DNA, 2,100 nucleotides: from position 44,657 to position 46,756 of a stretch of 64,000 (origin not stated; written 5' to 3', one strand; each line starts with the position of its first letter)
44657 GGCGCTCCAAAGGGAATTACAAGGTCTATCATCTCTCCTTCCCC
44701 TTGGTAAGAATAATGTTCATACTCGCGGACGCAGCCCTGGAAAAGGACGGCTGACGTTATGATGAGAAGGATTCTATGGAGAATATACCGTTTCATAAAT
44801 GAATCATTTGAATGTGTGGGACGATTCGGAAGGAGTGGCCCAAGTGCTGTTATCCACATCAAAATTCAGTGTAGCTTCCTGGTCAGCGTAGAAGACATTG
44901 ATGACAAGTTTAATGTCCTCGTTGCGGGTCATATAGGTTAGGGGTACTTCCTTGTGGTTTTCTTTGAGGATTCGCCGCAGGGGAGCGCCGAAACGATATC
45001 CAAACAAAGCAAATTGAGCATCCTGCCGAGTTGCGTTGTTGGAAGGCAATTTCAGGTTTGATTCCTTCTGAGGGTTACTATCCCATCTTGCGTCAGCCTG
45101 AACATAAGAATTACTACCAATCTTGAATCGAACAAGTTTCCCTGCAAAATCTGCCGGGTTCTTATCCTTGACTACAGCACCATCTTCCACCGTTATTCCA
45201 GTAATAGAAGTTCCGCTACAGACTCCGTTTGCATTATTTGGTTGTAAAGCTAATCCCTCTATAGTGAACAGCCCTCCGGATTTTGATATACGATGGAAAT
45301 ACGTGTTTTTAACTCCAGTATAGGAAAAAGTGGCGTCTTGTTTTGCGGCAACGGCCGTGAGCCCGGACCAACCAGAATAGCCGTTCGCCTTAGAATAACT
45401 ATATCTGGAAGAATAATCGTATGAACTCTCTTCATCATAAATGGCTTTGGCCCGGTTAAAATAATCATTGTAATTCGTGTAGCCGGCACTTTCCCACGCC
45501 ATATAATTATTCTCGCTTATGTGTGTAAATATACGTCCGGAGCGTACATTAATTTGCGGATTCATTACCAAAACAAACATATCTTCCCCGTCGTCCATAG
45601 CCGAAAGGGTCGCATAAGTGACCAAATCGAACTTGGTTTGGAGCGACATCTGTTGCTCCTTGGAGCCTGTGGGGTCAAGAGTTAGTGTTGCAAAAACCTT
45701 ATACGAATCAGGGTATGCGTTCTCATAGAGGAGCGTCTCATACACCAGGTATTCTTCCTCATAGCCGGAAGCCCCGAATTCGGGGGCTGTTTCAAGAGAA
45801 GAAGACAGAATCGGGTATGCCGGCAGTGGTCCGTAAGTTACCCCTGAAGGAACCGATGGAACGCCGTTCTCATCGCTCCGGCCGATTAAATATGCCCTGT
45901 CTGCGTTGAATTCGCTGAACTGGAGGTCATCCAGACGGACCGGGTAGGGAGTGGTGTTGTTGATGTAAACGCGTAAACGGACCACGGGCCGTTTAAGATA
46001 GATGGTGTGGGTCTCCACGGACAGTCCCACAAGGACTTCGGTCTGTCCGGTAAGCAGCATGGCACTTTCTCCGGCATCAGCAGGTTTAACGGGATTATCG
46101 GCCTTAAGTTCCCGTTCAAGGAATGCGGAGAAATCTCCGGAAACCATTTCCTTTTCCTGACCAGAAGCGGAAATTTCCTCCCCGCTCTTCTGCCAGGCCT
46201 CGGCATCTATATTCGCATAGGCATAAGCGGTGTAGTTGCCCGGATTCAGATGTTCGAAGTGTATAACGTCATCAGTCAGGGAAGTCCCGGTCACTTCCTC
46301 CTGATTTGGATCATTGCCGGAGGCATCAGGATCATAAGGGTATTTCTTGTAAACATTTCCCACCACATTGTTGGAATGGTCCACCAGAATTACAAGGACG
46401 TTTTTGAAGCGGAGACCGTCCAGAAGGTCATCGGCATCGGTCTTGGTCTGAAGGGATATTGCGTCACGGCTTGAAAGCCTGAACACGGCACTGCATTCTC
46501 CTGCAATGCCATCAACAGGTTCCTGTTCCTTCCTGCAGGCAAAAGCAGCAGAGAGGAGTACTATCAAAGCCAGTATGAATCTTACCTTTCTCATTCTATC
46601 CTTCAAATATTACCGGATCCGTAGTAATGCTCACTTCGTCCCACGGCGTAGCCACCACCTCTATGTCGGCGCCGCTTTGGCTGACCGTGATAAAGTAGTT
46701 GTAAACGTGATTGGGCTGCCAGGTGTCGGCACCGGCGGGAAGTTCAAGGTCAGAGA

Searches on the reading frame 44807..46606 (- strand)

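Call 11: search_protein_families(library=pfam, proteins=[window:44807-46606:-], max_evalue=0.01)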
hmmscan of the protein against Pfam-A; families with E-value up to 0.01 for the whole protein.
window:44807-46606:- (600 aa): 1 family
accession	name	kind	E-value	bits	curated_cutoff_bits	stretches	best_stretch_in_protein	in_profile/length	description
PF08842.16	Mfa2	-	0.00083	19.5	21.2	1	101-261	44-190/277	Fimbrillin-A associated anchor proteins Mfa1 and Mfa2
